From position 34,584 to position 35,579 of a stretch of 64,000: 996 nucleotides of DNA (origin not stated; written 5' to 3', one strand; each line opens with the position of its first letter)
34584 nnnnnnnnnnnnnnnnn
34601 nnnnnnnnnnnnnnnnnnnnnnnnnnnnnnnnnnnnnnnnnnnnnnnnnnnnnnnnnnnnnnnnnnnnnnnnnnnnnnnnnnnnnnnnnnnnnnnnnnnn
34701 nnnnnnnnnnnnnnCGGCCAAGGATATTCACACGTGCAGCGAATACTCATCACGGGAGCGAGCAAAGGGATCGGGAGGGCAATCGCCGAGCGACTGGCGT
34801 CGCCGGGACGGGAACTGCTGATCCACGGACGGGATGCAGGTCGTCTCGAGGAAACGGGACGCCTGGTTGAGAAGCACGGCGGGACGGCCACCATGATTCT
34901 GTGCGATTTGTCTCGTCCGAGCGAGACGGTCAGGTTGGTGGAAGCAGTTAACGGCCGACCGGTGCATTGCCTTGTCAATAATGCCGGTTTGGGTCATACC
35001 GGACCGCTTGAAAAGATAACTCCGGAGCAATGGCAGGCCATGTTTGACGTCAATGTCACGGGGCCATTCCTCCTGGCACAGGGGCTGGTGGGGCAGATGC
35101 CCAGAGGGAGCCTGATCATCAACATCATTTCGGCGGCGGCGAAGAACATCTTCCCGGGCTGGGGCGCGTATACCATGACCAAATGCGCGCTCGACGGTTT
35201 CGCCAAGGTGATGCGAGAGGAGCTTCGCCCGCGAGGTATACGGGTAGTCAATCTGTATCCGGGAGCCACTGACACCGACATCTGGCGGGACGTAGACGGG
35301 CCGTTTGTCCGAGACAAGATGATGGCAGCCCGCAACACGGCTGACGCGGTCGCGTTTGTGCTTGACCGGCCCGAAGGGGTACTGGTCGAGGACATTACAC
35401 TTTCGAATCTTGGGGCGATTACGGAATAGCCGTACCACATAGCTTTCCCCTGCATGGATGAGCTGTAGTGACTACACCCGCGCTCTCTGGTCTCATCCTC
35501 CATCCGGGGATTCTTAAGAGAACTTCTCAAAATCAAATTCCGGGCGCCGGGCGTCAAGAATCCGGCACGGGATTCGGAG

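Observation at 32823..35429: Pterin biosynthesis cluster: folE + triple-PTPS-domain fusion + SDR reductase (BH4-like pathway candidate)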

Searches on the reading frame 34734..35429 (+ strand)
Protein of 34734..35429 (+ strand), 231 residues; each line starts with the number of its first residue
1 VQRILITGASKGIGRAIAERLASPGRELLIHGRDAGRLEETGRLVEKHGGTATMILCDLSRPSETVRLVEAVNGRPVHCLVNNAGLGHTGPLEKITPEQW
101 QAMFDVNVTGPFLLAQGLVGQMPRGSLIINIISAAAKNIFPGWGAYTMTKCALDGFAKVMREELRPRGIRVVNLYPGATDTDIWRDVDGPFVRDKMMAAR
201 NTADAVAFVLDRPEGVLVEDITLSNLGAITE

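Call 3: search_protein_families(library=pfam, proteins=[window:34734-35429:+], max_evalue=0.01)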
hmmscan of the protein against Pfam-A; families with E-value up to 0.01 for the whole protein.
window:34734-35429:+ (231 aa): 6 families
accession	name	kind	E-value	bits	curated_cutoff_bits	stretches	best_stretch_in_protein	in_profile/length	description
PF00106.31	adh_short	-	1.5e-46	158.8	26.6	1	3-186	2-189/195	short chain dehydrogenase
PF13561.12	adh_short_C2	-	3.6e-34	118.8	27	1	8-190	1-187/236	Enoyl-(Acyl carrier protein) reductase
PF08659.16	KR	-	4e-15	56.6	22.6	1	4-163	3-166/180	KR domain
PF08643.16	DUF1776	-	1.3e-05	25.2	25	1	88-174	104-194/294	Fungal family of unknown function (DUF1776)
PF01370.27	Epimerase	-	0.00034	20.5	20.9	1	4-88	1-76/240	NAD dependent epimerase/dehydratase family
PF23441.1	SDR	-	0.0025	17.7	27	1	106-204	121-219/258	SDR-like rossmann domain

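Call 4: search_protein_families(library=ncbifam, proteins=[window:34734-35429:+], max_evalue=0.01)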
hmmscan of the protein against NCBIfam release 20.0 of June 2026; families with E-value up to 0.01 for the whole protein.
window:34734-35429:+ (231 aa): 222 families (the best 25 are shown)
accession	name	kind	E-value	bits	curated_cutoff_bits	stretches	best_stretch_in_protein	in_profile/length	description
NF005672.0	PRK07454.1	equivalog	2e-58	197.4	234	1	1-224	6-235/241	SDR family oxidoreductase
NF005594.0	PRK07326.1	equivalog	8.9e-41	140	271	1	4-221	9-227/237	SDR family oxidoreductase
NF006073.0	PRK08219.1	equivalog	3.4e-37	128.3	218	1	3-223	5-222/227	SDR family oxidoreductase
NF005559.1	PRK07231.1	subfamily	7e-35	120.7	215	1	4-189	7-196/249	glucose 1-dehydrogenase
NF006565.0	PRK09072.1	equivalog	5e-34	118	238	1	2-185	6-190/265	SDR family oxidoreductase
NF009466.0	PRK12826.1-2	subfamily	1.3e-33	116.5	222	1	2-186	4-194/248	3-oxoacyl-ACP reductase FabG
NF006597.0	PRK09134.1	equivalog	2.5e-32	112.2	281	1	3-179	14-194/261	SDR family oxidoreductase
NF004198.0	PRK05653.1-3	equivalog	3.7e-32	111.7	296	1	2-198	8-207/248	3-oxoacyl-ACP reductase FabG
NF005806.0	PRK07666.1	equivalog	6.3e-32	110.8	286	1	4-222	10-233/239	3-ketoacyl-ACP reductase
TIGR01963.1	PHB_DH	subfamily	2.2e-31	109.1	307.05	1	2-183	2-187/255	3-hydroxybutyrate dehydrogenase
NF005681.0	PRK07478.1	subfamily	4.6e-31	108.1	267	1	4-188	9-199/254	SDR family oxidoreductase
NF004825.0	PRK06181.1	equivalog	6.8e-31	107.5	215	1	2-185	7-194/268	SDR family oxidoreductase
NF040690.1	mycolate_SDR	equivalog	1.2e-30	106.9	380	1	3-188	10-198/265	mycolate reductase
NF004514.1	PRK05855.1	equivalog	1.9e-30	106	455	1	3-188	315-505/578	SDR family oxidoreductase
NF004779.0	PRK06125.1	subfamily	2.3e-30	106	261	1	2-184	8-191/259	short-chain dehydrogenase/reductase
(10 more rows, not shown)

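Call 6: search_solved_structures(query=window:34734-35429:+, max_evalue=1e-20)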
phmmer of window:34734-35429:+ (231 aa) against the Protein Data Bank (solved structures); distinct sequences matched with E-value up to 1e-20: 34.
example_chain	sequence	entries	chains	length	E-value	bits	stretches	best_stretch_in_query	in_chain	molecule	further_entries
7nm7_AAA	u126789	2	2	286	2.4e-28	102.6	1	4-199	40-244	Antimycin pathway standalone ketoreductase enzyme, AntM | Antimycin pathway standalone ketoreductase, AntM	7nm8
2ehd_A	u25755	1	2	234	2.9e-27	99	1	4-223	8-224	Oxidoreductase, short-chain dehydrogenase/reductase family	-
3rkr_A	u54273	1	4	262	4.4e-27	98.4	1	4-189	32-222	Short chain oxidoreductase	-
9vrg_A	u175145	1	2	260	2e-25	93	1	4-184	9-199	Carbonyl Reductase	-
9vrz_A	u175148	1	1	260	7.8e-25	91.1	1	4-184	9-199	Carbonyl Reductase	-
6pzm_A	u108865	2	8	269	1.7e-24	90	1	4-185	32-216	3-ketoacyl-ACP reductase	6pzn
9vry_A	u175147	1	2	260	1.8e-24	89.9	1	4-183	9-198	Carbonyl Reductase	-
4kwh_A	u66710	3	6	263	2.3e-24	89.5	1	4-182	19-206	Reductase homolog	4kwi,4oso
4egf_A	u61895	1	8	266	2.4e-24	89.5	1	2-201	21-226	L-xylulose reductase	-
2bd0_A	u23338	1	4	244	2.4e-24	89.5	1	4-224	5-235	sepiapterin reductase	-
3icc_A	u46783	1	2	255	2.8e-24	89.2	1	5-196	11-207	Putative 3-oxoacyl-(acyl carrier protein) reductase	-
9vs0_A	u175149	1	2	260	3.6e-24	88.9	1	4-182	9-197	Carbonyl Reductase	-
4mow_A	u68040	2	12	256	4.2e-24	88.7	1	5-181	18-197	Glucose 1-dehydrogenase | Putative glucose 1-dehydrogenase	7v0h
3p19_A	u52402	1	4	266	6.3e-24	88.1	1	3-224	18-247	Putative blue fluorescent protein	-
4dml_A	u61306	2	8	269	9.2e-24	87.6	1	4-187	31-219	3-oxoacyl-[acyl-carrier-protein] reductase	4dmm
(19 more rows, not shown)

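Call 42: search_solved_structures(query=A2, max_evalue=1e-25, show_alignments=0)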
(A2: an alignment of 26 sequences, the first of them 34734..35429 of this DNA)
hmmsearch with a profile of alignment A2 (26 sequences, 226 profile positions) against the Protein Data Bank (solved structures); distinct sequences matched with E-value up to 1e-25: 210 (the best 60 are shown).
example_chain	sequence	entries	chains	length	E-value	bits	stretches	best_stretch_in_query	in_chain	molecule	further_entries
2bd0_A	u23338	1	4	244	2.5e-43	151.6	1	4-223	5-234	sepiapterin reductase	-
3rkr_A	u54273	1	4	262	9.8e-43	149.7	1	4-221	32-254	Short chain oxidoreductase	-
2ehd_A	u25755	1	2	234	1.3e-41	146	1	4-223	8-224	Oxidoreductase, short-chain dehydrogenase/reductase family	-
2jah_A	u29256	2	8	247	2.5e-39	138.5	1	4-223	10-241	CLAVULANIC ACID DEHYDROGENASE | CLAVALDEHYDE DEHYDROGENASE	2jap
4weo_A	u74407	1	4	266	2.5e-39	138.5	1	4-194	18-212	Putative acetoin(Diacetyl) reductase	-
3p19_A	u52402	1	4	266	1.1e-38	136.4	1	3-223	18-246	Putative blue fluorescent protein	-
7nm7_AAA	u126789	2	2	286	1.7e-37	132.5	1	4-187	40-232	Antimycin pathway standalone ketoreductase enzyme, AntM | Antimycin pathway standalone ketoreductase, AntM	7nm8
8hjw_A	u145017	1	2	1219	1.6e-36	129.3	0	4-182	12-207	Short-chain dehydrogenase/reductase SDR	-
9fe6_A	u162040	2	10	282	3.3e-36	128.3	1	3-186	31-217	SDR family oxidoreductase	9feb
9vrg_A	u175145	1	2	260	3.5e-36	128.2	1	3-183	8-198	Carbonyl Reductase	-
9vrz_A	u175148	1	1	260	5.4e-36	127.6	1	3-183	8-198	Carbonyl Reductase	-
3rku_A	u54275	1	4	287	6.4e-36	127.4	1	2-220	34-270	Oxidoreductase YMR226C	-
9vry_A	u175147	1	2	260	1.7e-35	126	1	3-182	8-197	Carbonyl Reductase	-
9vs0_A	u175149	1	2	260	2.4e-35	125.5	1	3-182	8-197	Carbonyl Reductase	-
8hi4_A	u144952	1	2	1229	3.9e-35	124.8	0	4-181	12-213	Short-chain dehydrogenase/reductase SDR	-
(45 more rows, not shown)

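Call 43: search_protein_families(library=ncbifam, alignment_id=A2, max_evalue=1e-30)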
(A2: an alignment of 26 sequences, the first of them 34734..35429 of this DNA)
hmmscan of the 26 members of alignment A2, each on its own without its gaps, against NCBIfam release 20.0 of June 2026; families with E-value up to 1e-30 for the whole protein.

A. member 1, window:34734-35429:+ (231 aa): 12 families
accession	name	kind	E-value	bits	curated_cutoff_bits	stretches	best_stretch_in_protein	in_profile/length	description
NF005672.0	PRK07454.1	equivalog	2e-58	197.4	234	1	1-224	6-235/241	SDR family oxidoreductase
NF005594.0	PRK07326.1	equivalog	8.9e-41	140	271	1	4-221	9-227/237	SDR family oxidoreductase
NF006073.0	PRK08219.1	equivalog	3.4e-37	128.3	218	1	3-223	5-222/227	SDR family oxidoreductase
NF005559.1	PRK07231.1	subfamily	7e-35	120.7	215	1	4-189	7-196/249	glucose 1-dehydrogenase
NF006565.0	PRK09072.1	equivalog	5e-34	118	238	1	2-185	6-190/265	SDR family oxidoreductase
NF009466.0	PRK12826.1-2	subfamily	1.3e-33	116.5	222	1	2-186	4-194/248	3-oxoacyl-ACP reductase FabG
NF006597.0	PRK09134.1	equivalog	2.5e-32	112.2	281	1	3-179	14-194/261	SDR family oxidoreductase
NF004198.0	PRK05653.1-3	equivalog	3.7e-32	111.7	296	1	2-198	8-207/248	3-oxoacyl-ACP reductase FabG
NF005806.0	PRK07666.1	equivalog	6.3e-32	110.8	286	1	4-222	10-233/239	3-ketoacyl-ACP reductase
TIGR01963.1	PHB_DH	subfamily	2.2e-31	109.1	307.05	1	2-183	2-187/255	3-hydroxybutyrate dehydrogenase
NF005681.0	PRK07478.1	subfamily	4.6e-31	108.1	267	1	4-188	9-199/254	SDR family oxidoreductase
NF004825.0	PRK06181.1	equivalog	6.8e-31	107.5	215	1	2-185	7-194/268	SDR family oxidoreductase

B. families by the number of members that match (of 26 scanned): 40 families (the first 25 are shown)
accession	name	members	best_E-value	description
NF005672.0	PRK07454.1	26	7e-61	SDR family oxidoreductase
NF006073.0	PRK08219.1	26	1.7e-45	SDR family oxidoreductase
NF005594.0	PRK07326.1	26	7.6e-44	SDR family oxidoreductase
NF006565.0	PRK09072.1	26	1.1e-42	SDR family oxidoreductase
NF009466.0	PRK12826.1-2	26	3.4e-41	3-oxoacyl-ACP reductase FabG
NF005806.0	PRK07666.1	25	4.3e-41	3-ketoacyl-ACP reductase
NF004825.0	PRK06181.1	25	3.5e-39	SDR family oxidoreductase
TIGR01963.1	PHB_DH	23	9.9e-39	3-hydroxybutyrate dehydrogenase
NF005878.0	PRK07825.1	22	5.6e-38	short chain dehydrogenase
NF005559.1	PRK07231.1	19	2.6e-37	glucose 1-dehydrogenase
NF005495.0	PRK07109.1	15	1.1e-35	SDR family oxidoreductase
NF005372.1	PRK06914.1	9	5.6e-38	SDR family oxidoreductase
NF047420.2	EF_P_mod_YmfI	9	1.4e-35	elongation factor P 5-aminopentanone reductase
NF004198.0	PRK05653.1-3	9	1.7e-35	3-oxoacyl-ACP reductase FabG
TIGR01830.1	3oxo_ACP_reduc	9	9.2e-35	3-oxoacyl-[acyl-carrier-protein] reductase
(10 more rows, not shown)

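Call 52: list_cluster_members(proteins=[P0001, window:34734-35429:+, window:32823-33428:+])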
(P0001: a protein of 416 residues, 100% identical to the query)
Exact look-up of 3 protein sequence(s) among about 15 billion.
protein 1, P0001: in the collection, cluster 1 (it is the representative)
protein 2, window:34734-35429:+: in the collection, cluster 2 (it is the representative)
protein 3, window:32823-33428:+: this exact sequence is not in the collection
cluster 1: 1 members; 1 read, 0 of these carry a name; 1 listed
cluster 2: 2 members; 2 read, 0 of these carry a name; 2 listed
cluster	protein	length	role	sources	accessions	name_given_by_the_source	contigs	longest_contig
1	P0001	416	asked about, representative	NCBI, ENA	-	-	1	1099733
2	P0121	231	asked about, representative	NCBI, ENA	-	-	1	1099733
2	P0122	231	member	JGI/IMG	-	-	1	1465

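Call 65: search_solved_structures(query=A2, max_evalue=1e-40, show_alignments=2)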
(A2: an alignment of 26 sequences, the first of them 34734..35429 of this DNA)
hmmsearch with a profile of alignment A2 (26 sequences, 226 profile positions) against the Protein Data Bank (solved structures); distinct sequences matched with E-value up to 1e-40: 3.
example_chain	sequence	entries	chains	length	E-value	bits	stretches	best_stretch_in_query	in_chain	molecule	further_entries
2bd0_A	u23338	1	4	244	2.5e-43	151.6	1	4-223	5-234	sepiapterin reductase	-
3rkr_A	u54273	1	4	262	9.8e-43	149.7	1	4-221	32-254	Short chain oxidoreductase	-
2ehd_A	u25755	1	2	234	1.3e-41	146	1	4-223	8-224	Oxidoreductase, short-chain dehydrogenase/reductase family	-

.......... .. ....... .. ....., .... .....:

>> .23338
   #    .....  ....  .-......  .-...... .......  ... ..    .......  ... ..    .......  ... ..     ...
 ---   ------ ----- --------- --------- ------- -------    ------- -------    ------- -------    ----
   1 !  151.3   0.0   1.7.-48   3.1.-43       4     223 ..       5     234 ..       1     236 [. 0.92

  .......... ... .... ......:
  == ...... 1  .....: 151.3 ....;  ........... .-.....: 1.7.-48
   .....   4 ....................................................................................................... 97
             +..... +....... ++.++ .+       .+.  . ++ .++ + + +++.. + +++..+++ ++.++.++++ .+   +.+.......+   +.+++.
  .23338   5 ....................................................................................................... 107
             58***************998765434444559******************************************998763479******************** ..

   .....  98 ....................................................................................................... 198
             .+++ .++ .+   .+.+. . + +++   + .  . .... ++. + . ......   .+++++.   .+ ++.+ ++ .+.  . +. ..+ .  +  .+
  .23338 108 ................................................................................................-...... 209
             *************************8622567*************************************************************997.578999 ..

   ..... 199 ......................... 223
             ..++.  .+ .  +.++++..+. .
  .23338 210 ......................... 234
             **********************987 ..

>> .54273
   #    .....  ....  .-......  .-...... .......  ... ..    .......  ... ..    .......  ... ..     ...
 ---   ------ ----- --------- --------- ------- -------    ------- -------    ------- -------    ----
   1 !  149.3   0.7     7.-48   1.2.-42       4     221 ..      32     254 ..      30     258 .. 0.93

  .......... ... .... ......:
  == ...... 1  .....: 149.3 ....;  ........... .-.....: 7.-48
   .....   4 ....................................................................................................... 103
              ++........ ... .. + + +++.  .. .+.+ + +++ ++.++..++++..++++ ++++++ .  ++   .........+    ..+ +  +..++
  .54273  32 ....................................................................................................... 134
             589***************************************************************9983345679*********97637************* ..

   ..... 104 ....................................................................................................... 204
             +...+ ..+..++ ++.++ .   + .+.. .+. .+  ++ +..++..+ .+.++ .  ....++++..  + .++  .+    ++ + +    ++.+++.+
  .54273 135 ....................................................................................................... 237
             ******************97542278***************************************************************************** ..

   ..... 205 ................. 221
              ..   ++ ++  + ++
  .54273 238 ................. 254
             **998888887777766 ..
